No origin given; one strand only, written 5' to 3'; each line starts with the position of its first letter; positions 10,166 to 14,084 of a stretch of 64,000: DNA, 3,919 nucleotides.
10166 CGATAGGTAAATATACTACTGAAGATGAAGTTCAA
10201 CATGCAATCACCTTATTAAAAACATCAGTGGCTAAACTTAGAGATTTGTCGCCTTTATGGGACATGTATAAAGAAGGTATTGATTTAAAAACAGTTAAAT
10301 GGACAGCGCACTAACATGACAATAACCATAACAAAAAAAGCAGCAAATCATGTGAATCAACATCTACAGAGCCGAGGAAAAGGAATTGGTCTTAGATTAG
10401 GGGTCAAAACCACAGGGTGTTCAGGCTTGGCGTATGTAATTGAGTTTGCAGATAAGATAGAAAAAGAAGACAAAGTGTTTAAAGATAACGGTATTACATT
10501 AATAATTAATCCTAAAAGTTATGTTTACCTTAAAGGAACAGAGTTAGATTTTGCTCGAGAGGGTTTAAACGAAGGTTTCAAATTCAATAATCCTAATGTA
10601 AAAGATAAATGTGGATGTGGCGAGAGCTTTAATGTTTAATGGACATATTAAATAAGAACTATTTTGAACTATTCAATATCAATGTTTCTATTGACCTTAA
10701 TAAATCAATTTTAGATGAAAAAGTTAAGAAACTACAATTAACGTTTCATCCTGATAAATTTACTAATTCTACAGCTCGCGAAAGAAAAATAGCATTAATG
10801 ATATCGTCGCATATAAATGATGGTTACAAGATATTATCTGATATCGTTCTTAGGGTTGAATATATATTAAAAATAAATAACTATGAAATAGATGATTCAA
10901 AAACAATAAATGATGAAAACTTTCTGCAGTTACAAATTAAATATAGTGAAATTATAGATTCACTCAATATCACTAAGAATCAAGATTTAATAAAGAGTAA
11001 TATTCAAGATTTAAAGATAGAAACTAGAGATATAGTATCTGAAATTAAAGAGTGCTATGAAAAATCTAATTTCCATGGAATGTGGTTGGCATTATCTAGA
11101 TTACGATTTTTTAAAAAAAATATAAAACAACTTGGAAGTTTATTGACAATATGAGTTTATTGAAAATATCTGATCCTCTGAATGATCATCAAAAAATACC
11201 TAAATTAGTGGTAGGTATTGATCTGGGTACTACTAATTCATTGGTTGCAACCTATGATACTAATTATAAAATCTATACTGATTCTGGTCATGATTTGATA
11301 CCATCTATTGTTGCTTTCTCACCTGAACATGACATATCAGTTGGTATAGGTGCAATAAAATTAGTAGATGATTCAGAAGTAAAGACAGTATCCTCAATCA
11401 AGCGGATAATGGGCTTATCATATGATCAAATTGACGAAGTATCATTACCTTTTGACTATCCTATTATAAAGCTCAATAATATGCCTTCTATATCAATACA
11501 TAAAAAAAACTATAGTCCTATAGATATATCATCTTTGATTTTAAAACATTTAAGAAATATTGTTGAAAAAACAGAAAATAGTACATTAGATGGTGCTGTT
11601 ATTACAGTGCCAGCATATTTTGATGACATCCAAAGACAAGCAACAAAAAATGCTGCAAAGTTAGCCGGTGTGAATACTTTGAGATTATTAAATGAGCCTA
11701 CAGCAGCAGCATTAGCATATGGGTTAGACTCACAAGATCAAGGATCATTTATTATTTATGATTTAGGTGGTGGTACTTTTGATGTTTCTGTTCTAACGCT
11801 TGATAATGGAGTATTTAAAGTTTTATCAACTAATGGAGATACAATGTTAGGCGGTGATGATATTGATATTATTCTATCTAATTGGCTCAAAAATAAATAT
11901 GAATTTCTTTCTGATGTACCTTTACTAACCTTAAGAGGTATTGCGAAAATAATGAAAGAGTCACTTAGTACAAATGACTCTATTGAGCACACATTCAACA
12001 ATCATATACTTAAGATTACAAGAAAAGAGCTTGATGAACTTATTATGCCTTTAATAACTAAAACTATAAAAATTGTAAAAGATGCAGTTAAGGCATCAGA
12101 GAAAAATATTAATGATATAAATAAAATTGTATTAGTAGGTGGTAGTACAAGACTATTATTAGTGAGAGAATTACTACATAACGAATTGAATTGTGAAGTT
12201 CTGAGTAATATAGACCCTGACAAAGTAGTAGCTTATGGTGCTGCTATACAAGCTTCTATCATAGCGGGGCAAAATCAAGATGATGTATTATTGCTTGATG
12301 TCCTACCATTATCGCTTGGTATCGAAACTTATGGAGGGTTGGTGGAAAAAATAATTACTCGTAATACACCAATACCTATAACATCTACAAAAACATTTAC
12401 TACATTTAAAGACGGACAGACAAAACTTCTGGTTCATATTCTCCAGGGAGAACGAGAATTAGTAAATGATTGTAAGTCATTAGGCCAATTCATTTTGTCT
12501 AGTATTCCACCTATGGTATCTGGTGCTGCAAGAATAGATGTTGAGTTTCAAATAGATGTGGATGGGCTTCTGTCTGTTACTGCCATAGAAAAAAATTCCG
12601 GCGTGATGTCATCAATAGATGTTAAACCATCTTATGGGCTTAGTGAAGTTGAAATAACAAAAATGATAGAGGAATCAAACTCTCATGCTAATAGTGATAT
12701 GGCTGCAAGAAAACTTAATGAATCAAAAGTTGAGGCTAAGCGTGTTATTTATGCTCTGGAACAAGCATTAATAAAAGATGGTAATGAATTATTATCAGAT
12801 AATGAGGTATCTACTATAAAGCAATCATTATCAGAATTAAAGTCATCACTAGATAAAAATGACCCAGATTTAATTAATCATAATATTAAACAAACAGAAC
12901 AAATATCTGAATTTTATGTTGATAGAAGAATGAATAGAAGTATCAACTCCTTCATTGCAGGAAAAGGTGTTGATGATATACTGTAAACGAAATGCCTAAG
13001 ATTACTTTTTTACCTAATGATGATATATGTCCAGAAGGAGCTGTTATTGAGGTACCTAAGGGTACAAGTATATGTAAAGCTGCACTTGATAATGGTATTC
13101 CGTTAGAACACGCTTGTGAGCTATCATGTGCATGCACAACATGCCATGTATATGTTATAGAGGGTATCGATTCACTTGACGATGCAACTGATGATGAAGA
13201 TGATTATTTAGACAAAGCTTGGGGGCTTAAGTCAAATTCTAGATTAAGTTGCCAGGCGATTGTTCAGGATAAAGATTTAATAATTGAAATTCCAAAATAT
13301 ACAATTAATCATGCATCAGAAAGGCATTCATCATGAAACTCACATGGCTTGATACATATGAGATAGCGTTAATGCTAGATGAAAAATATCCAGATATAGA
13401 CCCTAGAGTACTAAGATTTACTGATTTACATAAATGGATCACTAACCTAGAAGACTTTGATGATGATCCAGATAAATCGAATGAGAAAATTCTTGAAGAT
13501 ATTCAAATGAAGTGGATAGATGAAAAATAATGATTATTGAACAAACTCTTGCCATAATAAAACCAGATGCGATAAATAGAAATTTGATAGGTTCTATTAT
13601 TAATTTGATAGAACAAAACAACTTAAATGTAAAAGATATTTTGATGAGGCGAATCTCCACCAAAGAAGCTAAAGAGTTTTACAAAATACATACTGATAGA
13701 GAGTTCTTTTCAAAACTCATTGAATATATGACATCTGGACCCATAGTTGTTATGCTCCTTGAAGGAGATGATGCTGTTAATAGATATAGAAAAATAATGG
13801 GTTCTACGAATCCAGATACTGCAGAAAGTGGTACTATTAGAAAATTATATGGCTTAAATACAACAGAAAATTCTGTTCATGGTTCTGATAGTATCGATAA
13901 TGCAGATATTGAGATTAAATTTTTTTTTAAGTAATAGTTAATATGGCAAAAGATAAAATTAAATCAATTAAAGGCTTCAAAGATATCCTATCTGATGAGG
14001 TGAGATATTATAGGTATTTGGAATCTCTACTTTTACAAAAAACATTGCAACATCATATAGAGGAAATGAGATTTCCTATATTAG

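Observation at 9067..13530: isc operon lacks iscU at its invariant position while retaining hscB, hscA, fdx and iscX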

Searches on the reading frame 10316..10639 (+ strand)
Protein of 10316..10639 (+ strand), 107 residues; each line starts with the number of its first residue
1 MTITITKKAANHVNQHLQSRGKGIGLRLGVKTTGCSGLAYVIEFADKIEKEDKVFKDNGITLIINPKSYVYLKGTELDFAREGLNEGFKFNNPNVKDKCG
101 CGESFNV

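Call 3: search_protein_families(library=pfam, proteins=[window:10316-10639:+])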
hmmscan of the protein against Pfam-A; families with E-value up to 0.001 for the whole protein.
window:10316-10639:+ (107 aa): 1 family
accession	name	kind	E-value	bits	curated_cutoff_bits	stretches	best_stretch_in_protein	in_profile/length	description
PF01521.26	Fe-S_biosyn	-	7.4e-24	84.5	26.3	1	1-103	1-110/110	Iron-sulphur cluster biosynthesis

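Call 8: find_encoding_contigs(protein=window:10316-10636:+, flank=10000, max_places=10)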
Protein window:10316-10636:+ (107 aa): 23 contigs read that carry it; 10 places shown.
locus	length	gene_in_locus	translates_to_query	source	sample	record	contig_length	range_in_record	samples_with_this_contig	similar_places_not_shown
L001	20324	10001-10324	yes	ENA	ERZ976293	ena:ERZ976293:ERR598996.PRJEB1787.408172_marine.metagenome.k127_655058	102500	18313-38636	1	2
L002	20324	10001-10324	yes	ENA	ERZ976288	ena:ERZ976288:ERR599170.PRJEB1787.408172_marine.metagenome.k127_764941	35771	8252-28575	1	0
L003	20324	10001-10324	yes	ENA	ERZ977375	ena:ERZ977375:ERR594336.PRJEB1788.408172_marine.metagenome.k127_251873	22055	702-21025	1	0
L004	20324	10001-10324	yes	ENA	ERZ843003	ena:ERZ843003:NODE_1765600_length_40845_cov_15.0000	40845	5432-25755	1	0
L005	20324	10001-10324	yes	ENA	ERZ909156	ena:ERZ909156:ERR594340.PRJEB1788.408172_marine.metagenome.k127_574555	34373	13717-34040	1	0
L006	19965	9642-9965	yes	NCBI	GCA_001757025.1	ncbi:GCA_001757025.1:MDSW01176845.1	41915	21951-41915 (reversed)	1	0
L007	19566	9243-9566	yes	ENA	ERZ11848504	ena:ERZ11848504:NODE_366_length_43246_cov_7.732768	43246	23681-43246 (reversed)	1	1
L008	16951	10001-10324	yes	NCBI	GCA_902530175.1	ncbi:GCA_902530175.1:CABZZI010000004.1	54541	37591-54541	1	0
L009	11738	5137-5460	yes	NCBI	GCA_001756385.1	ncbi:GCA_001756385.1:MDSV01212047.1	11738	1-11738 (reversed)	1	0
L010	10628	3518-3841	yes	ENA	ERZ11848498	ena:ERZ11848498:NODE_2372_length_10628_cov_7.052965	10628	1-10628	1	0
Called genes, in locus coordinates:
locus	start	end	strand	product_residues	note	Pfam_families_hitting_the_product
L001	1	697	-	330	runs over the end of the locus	PF00294:PfkB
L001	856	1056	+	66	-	-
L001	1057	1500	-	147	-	-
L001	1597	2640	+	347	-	PF02547:Queuosine_synth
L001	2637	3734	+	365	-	PF01702:TGT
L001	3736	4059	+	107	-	PF02699:YajC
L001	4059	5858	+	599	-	PF13721:SecD-TM1, PF21760:SecD_1st, PF22599:SecDF_P1_head, PF02355:SecD_SecF_C, PF03176:MMPL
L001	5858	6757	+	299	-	PF07549:Sec_GG, PF02355:SecD_SecF_C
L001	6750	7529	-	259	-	PF00459:Inositol_P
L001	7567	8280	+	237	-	PF00588:SpoU_methylase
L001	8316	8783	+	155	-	PF02082:Rrf2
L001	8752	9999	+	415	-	PF00266:Aminotran_5, PF01041:DegT_DnrJ_EryC1 (weak)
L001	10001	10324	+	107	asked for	PF01521:Fe-S_biosyn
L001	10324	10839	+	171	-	-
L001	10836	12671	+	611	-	PF00012:HSP70, PF06723:MreB_Mbl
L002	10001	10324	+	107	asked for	PF01521:Fe-S_biosyn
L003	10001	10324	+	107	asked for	PF01521:Fe-S_biosyn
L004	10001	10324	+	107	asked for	PF01521:Fe-S_biosyn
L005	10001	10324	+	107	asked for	PF01521:Fe-S_biosyn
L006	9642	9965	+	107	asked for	PF01521:Fe-S_biosyn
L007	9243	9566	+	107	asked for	PF01521:Fe-S_biosyn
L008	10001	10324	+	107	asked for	PF01521:Fe-S_biosyn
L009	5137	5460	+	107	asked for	PF01521:Fe-S_biosyn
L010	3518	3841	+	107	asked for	PF01521:Fe-S_biosyn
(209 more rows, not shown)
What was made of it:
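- Contig ERZ976293 k127_655058 (102,500 bp) carries the iscU-less operon with the window's exact IscA (call 8). The identical junction appears in 10 independent assemblies from different samples and assemblers, including a separate NCBI assembly (GCA_902530175.1) (call 8).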

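Call 70: search_protein_families(library=ncbifam, proteins=[window:10316-10636:+], max_evalue=0.00001)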
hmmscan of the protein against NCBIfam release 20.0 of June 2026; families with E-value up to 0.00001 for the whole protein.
window:10316-10636:+ (107 aa): 9 families
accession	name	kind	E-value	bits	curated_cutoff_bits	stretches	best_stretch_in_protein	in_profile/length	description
TIGR02011.1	IscA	equivalog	3.9e-50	168.5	150.6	1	3-107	1-105/105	iron-sulfur cluster assembly protein IscA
NF007049.0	PRK09502.1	equivalog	2.4e-49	165.9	181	1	1-107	1-107/107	iron-sulfur cluster assembly protein IscA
TIGR01997.1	sufA_proteo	equivalog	3.2e-35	120.5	136.2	1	2-107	2-107/107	Fe-S cluster assembly scaffold SufA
TIGR00049.1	TIGR00049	subfamily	1.3e-34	118.6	58.8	1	3-107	1-106/106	iron-sulfur cluster assembly accessory protein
NF007050.0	PRK09504.1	equivalog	1.2e-33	115.8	161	1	3-107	18-122/122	Fe-S cluster assembly scaffold SufA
NF010147.0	PRK13623.1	equivalog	4.7e-24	84.8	117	1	2-107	9-115/115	iron-sulfur cluster insertion protein ErpA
NF038090.1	IscA_HesB_Se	subfamily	4.1e-10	39.9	85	1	3-102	2-100/101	IscA/HesB family protein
TIGR03341.1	YhgI_GntY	equivalog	5.9e-08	32.7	269.35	1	3-96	1-96/190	Fe-S biogenesis protein NfuA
NF008392.0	PRK11190.1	equivalog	2.2e-06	27.7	268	1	3-97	2-98/192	Fe-S biogenesis protein NfuA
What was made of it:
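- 10316..10639 (+): iscA, A-type carrier (107 aa); canonical, not a scaffold replacement. TIGR02011 at 168.5 bits (call 70).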

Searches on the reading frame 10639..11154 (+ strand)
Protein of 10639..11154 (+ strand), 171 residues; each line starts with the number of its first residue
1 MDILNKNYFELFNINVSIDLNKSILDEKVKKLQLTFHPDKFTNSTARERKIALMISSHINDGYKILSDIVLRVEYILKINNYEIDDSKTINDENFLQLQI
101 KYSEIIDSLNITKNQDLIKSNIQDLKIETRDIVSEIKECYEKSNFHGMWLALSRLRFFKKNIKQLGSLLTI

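Call 3: search_protein_families(library=pfam, proteins=[window:10639-11154:+])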
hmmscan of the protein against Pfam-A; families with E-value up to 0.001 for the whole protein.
window:10639-11154:+ (171 aa): 2 families
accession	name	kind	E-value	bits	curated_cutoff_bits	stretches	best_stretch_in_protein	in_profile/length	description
PF07743.18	HSCB_C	-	0.00035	21.3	22.1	0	92-160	2-68/74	HSCB C-terminal oligomerisation domain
PF00226.36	DnaJ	-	0.00082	19.9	27.8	0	10-75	4-62/63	DnaJ domain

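Call 70: search_protein_families(library=ncbifam, proteins=[window:10639-11151:+], max_evalue=0.00001)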
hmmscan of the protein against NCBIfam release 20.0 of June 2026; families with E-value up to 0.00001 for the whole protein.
window:10639-11151:+ (171 aa): 5 families
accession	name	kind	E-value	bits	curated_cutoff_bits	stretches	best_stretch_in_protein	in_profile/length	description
NF003449.0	PRK05014.1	equivalog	3.6e-28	98.8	189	1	7-164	2-161/172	co-chaperone HscB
NF002935.0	PRK03578.1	equivalog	5.6e-23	82.3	198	1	4-164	4-166/176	Fe-S protein assembly co-chaperone HscB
TIGR00714.1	hscB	equivalog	1.7e-22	80.2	46.75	1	20-163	3-146/156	Fe-S protein assembly co-chaperone HscB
NF001420.0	PRK00294.1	equivalog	7.2e-17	62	169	1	7-145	5-143/173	co-chaperone HscB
NF050028.1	CldAdptActJ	equivalog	2.2e-06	28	150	1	7-89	3-83/93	cold adaptation protein ActJcold adaptation protein ActJ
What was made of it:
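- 10639..11154 (+): hscB, J-type co-chaperone (171 aa). TIGR00714 at 80.2 bits against cutoff 46.75 (call 70).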

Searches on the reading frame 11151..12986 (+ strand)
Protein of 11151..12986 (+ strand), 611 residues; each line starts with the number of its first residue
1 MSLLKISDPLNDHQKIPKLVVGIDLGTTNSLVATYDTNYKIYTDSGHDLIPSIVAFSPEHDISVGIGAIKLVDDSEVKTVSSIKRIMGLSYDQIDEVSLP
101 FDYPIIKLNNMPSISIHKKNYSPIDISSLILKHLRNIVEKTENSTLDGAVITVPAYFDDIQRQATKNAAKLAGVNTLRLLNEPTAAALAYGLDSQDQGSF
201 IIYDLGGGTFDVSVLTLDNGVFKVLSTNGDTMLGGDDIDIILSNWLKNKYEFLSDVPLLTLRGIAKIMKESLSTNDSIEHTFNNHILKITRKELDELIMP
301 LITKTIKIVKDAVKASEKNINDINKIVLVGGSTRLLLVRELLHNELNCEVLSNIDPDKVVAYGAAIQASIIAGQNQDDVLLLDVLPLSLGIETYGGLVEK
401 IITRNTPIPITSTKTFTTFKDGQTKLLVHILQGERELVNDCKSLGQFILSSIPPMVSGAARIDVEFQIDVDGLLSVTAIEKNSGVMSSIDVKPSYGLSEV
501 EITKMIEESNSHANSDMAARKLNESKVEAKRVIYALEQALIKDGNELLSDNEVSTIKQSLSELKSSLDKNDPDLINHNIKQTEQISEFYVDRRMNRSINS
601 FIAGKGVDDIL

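Call 3: search_protein_families(library=pfam, proteins=[window:11151-12986:+])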
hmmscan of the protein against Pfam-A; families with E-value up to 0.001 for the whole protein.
window:11151-12986:+ (611 aa): 2 families
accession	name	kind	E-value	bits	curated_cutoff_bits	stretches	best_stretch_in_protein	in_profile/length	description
PF00012.26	HSP70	-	6.6e-160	533.7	20.6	1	20-590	1-594/599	Hsp70 protein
PF06723.19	MreB_Mbl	-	1.4e-22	80.4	27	1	125-367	72-318/327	MreB/Mbl protein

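Call 70: search_protein_families(library=ncbifam, proteins=[window:11151-12983:+], max_evalue=0.00001)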
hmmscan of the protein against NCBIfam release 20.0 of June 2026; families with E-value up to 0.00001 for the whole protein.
window:11151-12983:+ (611 aa): 15 families
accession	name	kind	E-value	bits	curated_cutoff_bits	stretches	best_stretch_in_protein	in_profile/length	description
NF003520.0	PRK05183.1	subfamily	5.1e-223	742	620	1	1-610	1-621/621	Fe-S protein assembly chaperone HscA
TIGR01991.1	HscA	equivalog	4.7e-215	715.6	708.55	1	20-608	1-599/600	Fe-S protein assembly chaperone HscA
NF002399.0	PRK01433.1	equivalog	2.2e-163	545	743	1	1-610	1-594/595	Fe-S protein assembly chaperone HscA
NF001413.0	PRK00290.1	equivalog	6.5e-157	523.6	648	1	20-587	4-588/625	molecular chaperone DnaK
TIGR02350.1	prok_dnaK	equivalog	1.5e-152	509.1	822.55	1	20-585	2-586/596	molecular chaperone DnaK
NF009947.0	PRK13411.1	equivalog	8.1e-138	460.3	1002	1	20-580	4-582/662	molecular chaperone DnaK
NF009946.0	PRK13410.1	equivalog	1.6e-135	452.9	1019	1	20-595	4-602/669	molecular chaperone DnaK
NF010539.0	PRK13927.1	subfamily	1.8e-20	73.1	293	1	133-366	86-324/339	rod shape-determining protein MreB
TIGR00904.1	mreB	subfamily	1.4e-16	60.5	365.75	1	126-365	78-323/334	MreB/Mrl family cell shape determining protein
NF011660.0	PRK15080.1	equivalog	1.7e-15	57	182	1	130-247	78-185/277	ethanolamine utilization protein EutJ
NF008673.0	PRK11678.1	equivalog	3.4e-14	52.5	331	1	125-243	128-260/450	molecular chaperone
NF010540.1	PRK13929.1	exception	4.3e-14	52.3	515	1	125-371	75-327/334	rod-share determining protein MreBH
TIGR02529.1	EutJ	subfamily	1.1e-12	47.9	152.1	1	128-245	43-150/239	ethanolamine utilization protein EutJ family protein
TIGR01174.1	ftsA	equivalog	7.9e-07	28.5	175.85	1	166-352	164-344/371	cell division protein FtsA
NF040964.1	MamK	subfamily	2.4e-06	26.8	400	0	19-364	1-315/335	MamK family actin-like protein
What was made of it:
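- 11151..12986 (+): hscA, Hsp70-type chaperone (611 aa). TIGR01991 at 715.6 bits (call 70).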

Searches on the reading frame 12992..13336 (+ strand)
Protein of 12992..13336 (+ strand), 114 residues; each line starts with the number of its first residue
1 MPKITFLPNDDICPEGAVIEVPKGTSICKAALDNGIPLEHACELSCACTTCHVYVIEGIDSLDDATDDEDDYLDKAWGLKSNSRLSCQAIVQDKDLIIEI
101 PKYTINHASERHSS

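Call 3: search_protein_families(library=pfam, proteins=[window:12992-13336:+])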
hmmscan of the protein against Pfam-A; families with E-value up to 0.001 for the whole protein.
window:12992-13336:+ (114 aa): 1 family
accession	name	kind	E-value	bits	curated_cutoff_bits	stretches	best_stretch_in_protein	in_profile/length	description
PF00111.32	Fer2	-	1e-13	51.4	21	1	12-92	3-77/77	2Fe-2S iron-sulfur cluster binding domain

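Call 70: search_protein_families(library=ncbifam, proteins=[window:12992-13333:+], max_evalue=0.00001)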
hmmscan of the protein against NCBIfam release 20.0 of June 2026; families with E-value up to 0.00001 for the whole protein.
window:12992-13333:+ (114 aa): 2 families
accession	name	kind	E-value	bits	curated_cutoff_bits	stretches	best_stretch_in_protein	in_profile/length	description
TIGR02007.1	fdx_isc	equivalog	1.6e-50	169.8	132.1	1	2-110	1-109/110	ISC system 2Fe-2S type ferredoxin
TIGR01941.1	nqrF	equivalog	1.3e-08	34.2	295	1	16-106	41-126/405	NADH:ubiquinone reductase (Na(+)-transporting) subunit F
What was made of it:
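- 12992..13336 (+): fdx, ISC [2Fe-2S] ferredoxin. TIGR02007 at 169.8 bits (call 70).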

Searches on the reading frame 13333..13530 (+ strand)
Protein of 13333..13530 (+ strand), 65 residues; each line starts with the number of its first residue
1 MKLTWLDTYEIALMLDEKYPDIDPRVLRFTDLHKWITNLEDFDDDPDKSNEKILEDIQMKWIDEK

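Call 3: search_protein_families(library=pfam, proteins=[window:13333-13530:+])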
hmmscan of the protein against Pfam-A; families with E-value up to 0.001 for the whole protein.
window:13333-13530:+ (65 aa): 1 family
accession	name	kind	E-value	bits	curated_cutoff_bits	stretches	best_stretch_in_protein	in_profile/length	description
PF04384.18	Fe-S_assembly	-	4e-30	104.7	25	1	3-64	1-62/64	Iron-sulphur cluster assembly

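Call 70: search_protein_families(library=ncbifam, proteins=[window:13333-13527:+], max_evalue=0.00001)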
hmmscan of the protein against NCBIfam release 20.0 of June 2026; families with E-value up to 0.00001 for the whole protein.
window:13333-13527:+ (65 aa): 1 family
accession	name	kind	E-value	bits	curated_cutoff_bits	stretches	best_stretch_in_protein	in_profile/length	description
TIGR03412.1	iscX_yfhJ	equivalog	3.9e-30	104.4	40.4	1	4-65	1-62/63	Fe-S cluster assembly protein IscX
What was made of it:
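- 13333..13530 (+): iscX. TIGR03412 at 104.4 bits (call 70).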

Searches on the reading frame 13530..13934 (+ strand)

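Call 3: search_protein_families(library=pfam, proteins=[window:13530-13934:+])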
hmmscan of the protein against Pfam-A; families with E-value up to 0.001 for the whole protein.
window:13530-13934:+ (134 aa): 1 family
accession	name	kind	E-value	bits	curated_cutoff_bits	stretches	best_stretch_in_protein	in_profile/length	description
PF00334.24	NDK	-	1.4e-50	171.1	27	1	4-134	1-131/135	Nucleoside diphosphate kinase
